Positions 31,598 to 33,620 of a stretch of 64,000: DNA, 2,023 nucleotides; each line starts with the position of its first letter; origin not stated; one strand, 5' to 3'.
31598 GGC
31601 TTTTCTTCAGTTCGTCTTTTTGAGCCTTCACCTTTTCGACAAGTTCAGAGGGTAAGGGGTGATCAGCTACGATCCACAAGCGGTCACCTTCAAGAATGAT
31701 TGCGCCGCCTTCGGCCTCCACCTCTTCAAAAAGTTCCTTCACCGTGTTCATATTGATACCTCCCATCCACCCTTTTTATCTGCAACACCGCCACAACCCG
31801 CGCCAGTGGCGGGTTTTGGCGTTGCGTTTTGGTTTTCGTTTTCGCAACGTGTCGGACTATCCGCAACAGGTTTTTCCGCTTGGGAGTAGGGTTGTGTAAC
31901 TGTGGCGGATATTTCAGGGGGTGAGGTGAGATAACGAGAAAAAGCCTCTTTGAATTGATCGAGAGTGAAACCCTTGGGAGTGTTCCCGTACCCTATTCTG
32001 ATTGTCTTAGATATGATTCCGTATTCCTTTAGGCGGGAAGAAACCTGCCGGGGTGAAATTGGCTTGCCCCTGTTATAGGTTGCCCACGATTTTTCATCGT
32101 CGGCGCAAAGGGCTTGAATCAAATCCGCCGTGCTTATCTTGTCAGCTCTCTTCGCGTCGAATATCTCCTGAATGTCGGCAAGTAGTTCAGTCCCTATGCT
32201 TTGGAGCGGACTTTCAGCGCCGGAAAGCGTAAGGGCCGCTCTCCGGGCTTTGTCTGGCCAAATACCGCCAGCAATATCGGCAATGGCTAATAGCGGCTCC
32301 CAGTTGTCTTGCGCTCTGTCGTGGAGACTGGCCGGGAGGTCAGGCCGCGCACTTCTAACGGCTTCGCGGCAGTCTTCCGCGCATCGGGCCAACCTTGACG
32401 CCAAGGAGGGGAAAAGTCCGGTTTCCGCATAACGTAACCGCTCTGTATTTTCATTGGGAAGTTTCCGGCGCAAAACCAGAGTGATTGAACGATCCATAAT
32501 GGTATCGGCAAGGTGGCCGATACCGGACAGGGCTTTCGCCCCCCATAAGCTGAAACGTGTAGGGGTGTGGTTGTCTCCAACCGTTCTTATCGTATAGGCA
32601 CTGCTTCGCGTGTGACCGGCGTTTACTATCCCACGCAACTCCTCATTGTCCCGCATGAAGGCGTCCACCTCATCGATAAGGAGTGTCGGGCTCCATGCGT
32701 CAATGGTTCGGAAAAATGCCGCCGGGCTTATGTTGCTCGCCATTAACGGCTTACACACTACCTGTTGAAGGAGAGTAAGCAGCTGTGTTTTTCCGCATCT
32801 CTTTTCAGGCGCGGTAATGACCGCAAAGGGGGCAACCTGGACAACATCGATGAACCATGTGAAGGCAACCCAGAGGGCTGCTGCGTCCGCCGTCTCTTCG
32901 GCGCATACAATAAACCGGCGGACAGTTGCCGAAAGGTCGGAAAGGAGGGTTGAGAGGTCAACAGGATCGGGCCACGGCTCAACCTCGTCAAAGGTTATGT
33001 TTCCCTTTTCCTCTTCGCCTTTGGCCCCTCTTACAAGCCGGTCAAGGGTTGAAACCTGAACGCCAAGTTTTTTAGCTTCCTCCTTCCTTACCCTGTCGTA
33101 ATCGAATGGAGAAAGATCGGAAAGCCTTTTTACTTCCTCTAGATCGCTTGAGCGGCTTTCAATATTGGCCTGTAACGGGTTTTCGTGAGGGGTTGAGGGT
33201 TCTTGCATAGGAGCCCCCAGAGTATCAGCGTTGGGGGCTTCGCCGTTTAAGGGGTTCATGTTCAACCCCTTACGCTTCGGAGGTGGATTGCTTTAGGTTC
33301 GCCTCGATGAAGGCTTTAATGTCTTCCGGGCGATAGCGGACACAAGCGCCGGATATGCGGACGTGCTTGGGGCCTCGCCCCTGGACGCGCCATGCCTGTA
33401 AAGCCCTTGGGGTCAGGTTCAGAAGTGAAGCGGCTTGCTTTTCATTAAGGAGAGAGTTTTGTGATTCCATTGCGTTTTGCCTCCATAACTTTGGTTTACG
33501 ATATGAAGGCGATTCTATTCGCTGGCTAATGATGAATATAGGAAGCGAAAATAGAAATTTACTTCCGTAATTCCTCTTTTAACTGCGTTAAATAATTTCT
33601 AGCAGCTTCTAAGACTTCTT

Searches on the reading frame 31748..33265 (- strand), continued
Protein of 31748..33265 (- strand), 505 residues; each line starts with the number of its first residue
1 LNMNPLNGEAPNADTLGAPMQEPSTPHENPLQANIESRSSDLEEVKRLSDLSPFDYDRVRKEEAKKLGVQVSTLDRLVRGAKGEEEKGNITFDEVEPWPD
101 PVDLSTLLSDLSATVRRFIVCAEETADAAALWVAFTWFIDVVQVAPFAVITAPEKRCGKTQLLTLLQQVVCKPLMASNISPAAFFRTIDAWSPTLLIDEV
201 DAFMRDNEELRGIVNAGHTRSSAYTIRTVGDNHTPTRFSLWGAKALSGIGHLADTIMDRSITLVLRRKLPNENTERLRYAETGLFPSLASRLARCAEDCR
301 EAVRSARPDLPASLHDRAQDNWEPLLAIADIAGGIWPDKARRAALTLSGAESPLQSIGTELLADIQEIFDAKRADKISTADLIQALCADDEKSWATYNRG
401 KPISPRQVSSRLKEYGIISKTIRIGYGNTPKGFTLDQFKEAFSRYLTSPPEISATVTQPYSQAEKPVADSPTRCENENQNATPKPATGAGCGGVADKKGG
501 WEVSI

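Call 51: fold_search(model_id=the predicted structure, library=pdb)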
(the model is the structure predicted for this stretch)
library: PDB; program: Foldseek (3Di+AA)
matches with E <= 10: 46; with E <= 0.001: 0
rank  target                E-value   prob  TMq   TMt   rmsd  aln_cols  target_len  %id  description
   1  6wgf_4                5.3e-01  0.33  0.14  0.12  10.1       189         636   13  Atomic model of mutant Mcm2-7 hexamer with Mcm6 WHD truncation (released 2020-07-15)
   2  8s0e_G                1.4e+00  0.18  0.11  0.16  17.7       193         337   12  H. sapiens OCCM bound to double stranded DNA (released 2024-10-02)
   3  7p1i_A                1.8e+00  0.05  0.11  0.12  25.7       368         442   10  Cryo EM structure of bison NHA2 in detergent and N-terminal extension helix (released 2022-01-26)
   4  8s0e_3                1.8e+00  0.08  0.09  0.11  24.9       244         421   11  H. sapiens OCCM bound to double stranded DNA (released 2024-10-02)
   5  9lxd_B                2.1e+00  0.80  0.11  0.58   4.6        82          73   11  Structure of DNA-free MCM SH at 3.2 Angstroms resolution (released 2026-02-18)
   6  5u8s_4                2.2e+00  0.13  0.12  0.10  11.5       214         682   11  Structure of eukaryotic CMG helicase at a replication fork (released 2017-01-25)
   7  9cgc_O                2.2e+00  0.06  0.11  0.14  23.8       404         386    9  Yeast 26S proteasome non-substrate-engaged (S1 state) (released 2025-07-09)
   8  5x0m_A                2.4e+00  0.04  0.11  0.05  28.8       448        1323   12  Structure of a eukaryotic voltage-gated sodium channel at near atomic resolution (released 2017-03-08)
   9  6wgg_4                2.5e+00  0.13  0.15  0.12   9.9       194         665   14  Atomic model of pre-insertion mutant OCCM-DNA complex(ORC-Cdc6-Cdt1-Mcm2-7 with Mcm6 WHD truncation) (released 2020-07-15)
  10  9bcx_B                3.1e+00  0.10  0.13  0.14  13.2       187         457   10  Cryo-EM structure of the S. cerevisiae ORC-Cdc6-Mcm2-7-DNA complex with a fully closed Mcm2-Mcm5 DNA entry gate (released 2025-01-01)
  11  8u8d_B                3.1e+00  0.03  0.12  0.13  23.8       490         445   10  Cryo-EM structure of the TREX-2 complex in complex with the N-terminal motif of Sub2 (released 2025-02-05)
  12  7p1j_A                3.1e+00  0.02  0.10  0.10  25.1       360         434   10  Cryo EM structure of bison NHA2 in detergent structure (released 2022-01-26)
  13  1fnn_A                3.6e+00  0.16  0.11  0.15  15.2       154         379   12  CRYSTAL STRUCTURE OF CDC6P FROM PYROBACULUM AEROPHILUM (released 2000-10-04)
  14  8kg8_4                3.9e+00  0.08  0.13  0.11  10.6       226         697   12  Yeast replisome in state II (released 2023-12-06)
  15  5xnz                  3.9e+00  0.02  0.11  0.12  23.9       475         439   11  Crystal structure of CreD complex with fumarate (released 2018-03-14)
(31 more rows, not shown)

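Call 66: search_dna_similar(query=window:31748-33265:-, collection=phages, mode=protein, max_rows=15)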
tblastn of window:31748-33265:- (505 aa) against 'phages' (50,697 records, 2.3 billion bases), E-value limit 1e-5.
Records with a match: 2; places in all: 2; records where one place covers at least 80% of the query: 1.
Best place of each record, by identity: <60% 2.
By first word of the organism name: Pseudomonas 2.
By host as written in the record: Pseudomonas aeruginosa 1; Pseudomonas aeruginosa ST773 (NDM-1-producing) 1.
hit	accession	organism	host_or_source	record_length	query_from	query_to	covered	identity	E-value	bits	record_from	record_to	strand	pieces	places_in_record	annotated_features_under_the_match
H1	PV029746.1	Pseudomonas phage Phipami28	Pseudomonas aeruginosa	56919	42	497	90%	51.1%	6e-127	413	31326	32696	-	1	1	hypothetical protein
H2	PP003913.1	Pseudomonas phage vB_Pae_U1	Pseudomonas aeruginosa ST773 ...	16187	301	379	16%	54.4%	2e-14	82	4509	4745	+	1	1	DNA primase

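Call 67: search_dna_similar(query=window:31748-33265:-, collection=plasmids, mode=protein, max_rows=15)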
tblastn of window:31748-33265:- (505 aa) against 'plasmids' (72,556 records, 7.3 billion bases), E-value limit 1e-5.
Records with a match: 3; places in all: 3; records where one place covers at least 80% of the query: 0.
Best place of each record, by identity: <60% 3.
By first word of the organism name: Streptomyces 2; Nonomuraea 1.
By predicted mobility (MOB-suite, as given by PLSDB): non-mobilizable 3.
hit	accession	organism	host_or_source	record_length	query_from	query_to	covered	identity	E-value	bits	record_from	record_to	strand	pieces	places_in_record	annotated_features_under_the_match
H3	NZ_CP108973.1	Streptomyces longwoodensis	-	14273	116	445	65%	37.4%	7e-45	176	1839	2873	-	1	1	DUF3631 domain-containing protein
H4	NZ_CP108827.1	Streptomyces sp. NBC_00859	-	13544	116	445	65%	35.7%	5e-39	159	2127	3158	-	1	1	DUF3631 domain-containing protein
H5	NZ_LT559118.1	Nonomuraea gerenzanensis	-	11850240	116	445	65%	34.9%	2e-39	160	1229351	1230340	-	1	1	none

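Call 68: get_annotated_region(hit=H1, flank=7000)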
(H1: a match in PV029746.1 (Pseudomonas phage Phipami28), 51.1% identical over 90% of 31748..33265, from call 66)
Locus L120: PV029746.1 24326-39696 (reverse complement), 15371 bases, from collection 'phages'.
description: Pseudomonas phage Phipami28, complete genome.
organism: Pseudomonas phage Phipami28 (NCBI taxid 3402739)
taxonomy: Viruses; Duplodnaviria; Heunggongvirae; Uroviricota; Caudoviricetes
host: Pseudomonas aeruginosa; source: sewage water; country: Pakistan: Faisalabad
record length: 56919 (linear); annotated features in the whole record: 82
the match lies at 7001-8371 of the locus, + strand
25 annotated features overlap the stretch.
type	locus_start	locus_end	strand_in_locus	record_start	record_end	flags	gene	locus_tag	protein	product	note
CDS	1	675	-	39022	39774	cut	-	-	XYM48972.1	ABC transporter substrate-binding protein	(cluster 3, basic aa/glutamine/opines)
CDS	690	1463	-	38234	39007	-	-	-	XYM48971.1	ABC transporter ATP-binding protein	(cluster 3, basic aa/glutamine/opines)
CDS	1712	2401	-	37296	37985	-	-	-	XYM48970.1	putative membrane-anchored protein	-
CDS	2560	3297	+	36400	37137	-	-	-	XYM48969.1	putative short-chain dehydrogenase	-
CDS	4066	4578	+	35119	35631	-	-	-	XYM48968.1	hypothetical protein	-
CDS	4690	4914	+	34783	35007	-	-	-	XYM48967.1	transcriptional regulator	-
CDS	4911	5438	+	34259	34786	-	-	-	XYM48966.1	hypothetical protein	-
CDS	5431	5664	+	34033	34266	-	-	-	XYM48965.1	hypothetical protein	-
CDS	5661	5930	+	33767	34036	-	-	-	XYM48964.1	hypothetical protein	-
CDS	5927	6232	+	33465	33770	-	-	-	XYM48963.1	hypothetical protein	-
CDS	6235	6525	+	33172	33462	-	-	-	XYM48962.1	hypothetical protein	-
CDS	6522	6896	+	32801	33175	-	-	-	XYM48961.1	hypothetical protein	-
CDS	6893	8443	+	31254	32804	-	-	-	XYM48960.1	hypothetical protein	Rv2655c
CDS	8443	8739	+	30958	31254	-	-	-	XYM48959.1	hypothetical protein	-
CDS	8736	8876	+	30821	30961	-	-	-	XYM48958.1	hypothetical protein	-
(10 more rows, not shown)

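Call 69: get_annotated_region(hit=H2, flank=9000)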
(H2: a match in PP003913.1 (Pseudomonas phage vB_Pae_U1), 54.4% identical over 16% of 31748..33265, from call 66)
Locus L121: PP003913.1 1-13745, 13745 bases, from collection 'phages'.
description: Pseudomonas phage vB_Pae_U1, complete genome.
organism: Pseudomonas phage vB_Pae_U1 (NCBI taxid 3126743)
taxonomy: Viruses
host: Pseudomonas aeruginosa ST773 (NDM-1-producing); source: infection or colonization; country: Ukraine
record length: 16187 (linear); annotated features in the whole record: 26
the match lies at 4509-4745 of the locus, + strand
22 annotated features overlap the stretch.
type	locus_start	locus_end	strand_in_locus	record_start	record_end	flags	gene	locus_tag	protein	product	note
CDS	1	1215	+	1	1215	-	-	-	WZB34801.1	integrase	-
CDS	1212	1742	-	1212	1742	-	-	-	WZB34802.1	hypothetical protein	-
CDS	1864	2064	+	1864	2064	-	-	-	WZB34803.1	regulatory protein cox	-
CDS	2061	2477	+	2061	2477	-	-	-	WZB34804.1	hypothetical protein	-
CDS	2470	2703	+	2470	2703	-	-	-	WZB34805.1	hypothetical protein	-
CDS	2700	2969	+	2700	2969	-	-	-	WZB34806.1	hypothetical protein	-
CDS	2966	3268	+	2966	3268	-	-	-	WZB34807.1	hypothetical protein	-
CDS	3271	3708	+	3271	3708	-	-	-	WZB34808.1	hypothetical protein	-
CDS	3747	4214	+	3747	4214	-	-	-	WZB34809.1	replication protein O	-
CDS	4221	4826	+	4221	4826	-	-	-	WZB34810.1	DNA primase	-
CDS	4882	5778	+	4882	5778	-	-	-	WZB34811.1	SMC-like chromosome segregation protein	-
CDS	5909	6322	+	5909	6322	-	-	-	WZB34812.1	hypothetical protein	-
CDS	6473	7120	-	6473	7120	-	-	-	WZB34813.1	hypothetical protein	-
CDS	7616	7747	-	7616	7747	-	-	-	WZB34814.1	hypothetical protein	-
CDS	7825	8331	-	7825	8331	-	-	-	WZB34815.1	acetyltransferase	-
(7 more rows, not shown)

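Call 99: search_protein_families(library=pfam, alignment_id=A7, max_evalue=0.00001)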
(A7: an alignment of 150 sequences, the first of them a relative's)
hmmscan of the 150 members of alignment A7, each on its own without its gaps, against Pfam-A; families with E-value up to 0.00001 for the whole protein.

A. member 1, L087:58-696:+ (213 aa): 1 family
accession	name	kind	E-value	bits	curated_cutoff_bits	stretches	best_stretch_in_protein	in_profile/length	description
PF20441.4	TerL_nuclease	-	2.7e-36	125.7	24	1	3-199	86-283/286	Terminase large subunit, endonuclease domain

B. families by the number of members that match (of 150 scanned): 31 families (the first 25 are shown)
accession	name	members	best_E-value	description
PF12307.13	DUF3631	16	1.9e-65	Protein of unknown function (DUF3631)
PF05065.19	Phage_capsid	8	4.8e-38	Phage capsid family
PF00589.27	Phage_integrase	8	2.7e-25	Phage integrase family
PF20441.4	TerL_nuclease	7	2.7e-36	Terminase large subunit, endonuclease domain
PF04860.17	Phage_portal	6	2.3e-111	Phage portal protein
PF04586.22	Peptidase_S78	5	6.7e-43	Caudovirus prohead serine protease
PF03237.21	Terminase_6N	4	1.1e-26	Terminase large subunit, T4likevirus-type, N-terminal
PF00239.26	Resolvase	3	2.6e-34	Resolvase, N terminal domain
PF13356.12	Arm-DNA-bind_3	3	3.7e-29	Arm DNA-binding domain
PF22022.2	Phage_int_M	3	8.1e-27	Phage integrase central domain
PF03354.21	TerL_ATPase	3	5e-13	Terminase large subunit, ATPase domain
PF13362.12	Toprim_3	3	1.6e-12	Toprim domain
PF07508.19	Recombinase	3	9.1e-12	Recombinase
PF25673.1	Terminase_7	2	8.1e-22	Phage terminase small subunit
PF12728.13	HTH_17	2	3.5e-08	Helix-turn-helix domain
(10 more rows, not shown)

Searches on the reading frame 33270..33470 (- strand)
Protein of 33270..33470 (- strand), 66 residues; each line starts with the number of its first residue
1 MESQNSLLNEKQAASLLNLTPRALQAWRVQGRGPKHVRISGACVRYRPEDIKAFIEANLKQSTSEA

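Call 6: search_protein_families(library=pfam, proteins=[window:33270-33470:-], max_evalue=0.1)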
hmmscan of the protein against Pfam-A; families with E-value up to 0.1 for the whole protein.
window:33270-33470:- (66 aa): 3 families
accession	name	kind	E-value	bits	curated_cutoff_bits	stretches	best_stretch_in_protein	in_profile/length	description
PF12728.13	HTH_17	-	8.2e-09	36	27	1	7-58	1-50/51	Helix-turn-helix domain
PF13411.12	MerR_1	-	0.01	16.3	21.6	1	11-52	4-44/69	MerR HTH family regulatory protein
PF00376.29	MerR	-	0.074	13.3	28.2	0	11-39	3-31/38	MerR family regulatory protein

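Call 7: search_protein_families(library=phrogs, proteins=[window:33270-33470:-], max_evalue=0.1)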
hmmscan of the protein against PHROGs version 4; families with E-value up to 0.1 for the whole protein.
window:33270-33470:- (66 aa): 10 families
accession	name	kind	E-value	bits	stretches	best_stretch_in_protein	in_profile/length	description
phrog_66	-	integration and excision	3e-09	38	1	2-65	88-150/412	excisionase and transcriptional regulator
phrog_4745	-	DNA, RNA and nucleotide metabolism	2.3e-05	25.1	1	2-63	26-92/107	DNA binding protein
phrog_597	-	DNA, RNA and nucleotide metabolism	8.8e-05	23.6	1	5-58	110-164/200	DNA binding protein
phrog_57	-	head and packaging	0.00043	21.2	1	2-63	7-67/199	terminase small subunit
phrog_668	-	DNA, RNA and nucleotide metabolism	0.0026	18.5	1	6-61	62-116/181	HTH DNA binding protein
phrog_2528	-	unknown function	0.0029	18.6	1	9-65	30-86/90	-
phrog_33310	-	unknown function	0.0077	17.2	1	3-56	103-153/157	-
phrog_664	-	DNA, RNA and nucleotide metabolism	0.034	15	1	4-43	49-82/210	DNA binding protein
phrog_28156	-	unknown function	0.062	14.3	1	4-57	6-58/156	-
phrog_7735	-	integration and excision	0.083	14.3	1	5-56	3-51/99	excisionase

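Call 8: search_protein_families(library=ncbifam, proteins=[window:33270-33470:-], max_evalue=0.1)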
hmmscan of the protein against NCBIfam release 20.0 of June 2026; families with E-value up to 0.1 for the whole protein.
window:33270-33470:- (66 aa): 1 family
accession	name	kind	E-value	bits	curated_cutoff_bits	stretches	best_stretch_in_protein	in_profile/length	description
NF033787.1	HTH_BldC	subfamily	0.0092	15.8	77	1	7-54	2-48/49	BldC family transcriptional regulator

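Call 9: search_protein_families(library=padloc, proteins=[window:33270-33470:-], max_evalue=0.1)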
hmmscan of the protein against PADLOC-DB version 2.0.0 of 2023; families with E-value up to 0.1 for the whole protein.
window:33270-33470:- (66 aa): 1 family
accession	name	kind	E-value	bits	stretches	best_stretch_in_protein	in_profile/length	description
PDLC04133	mad1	-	0.0083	14.4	1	7-56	5-52/60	mads_1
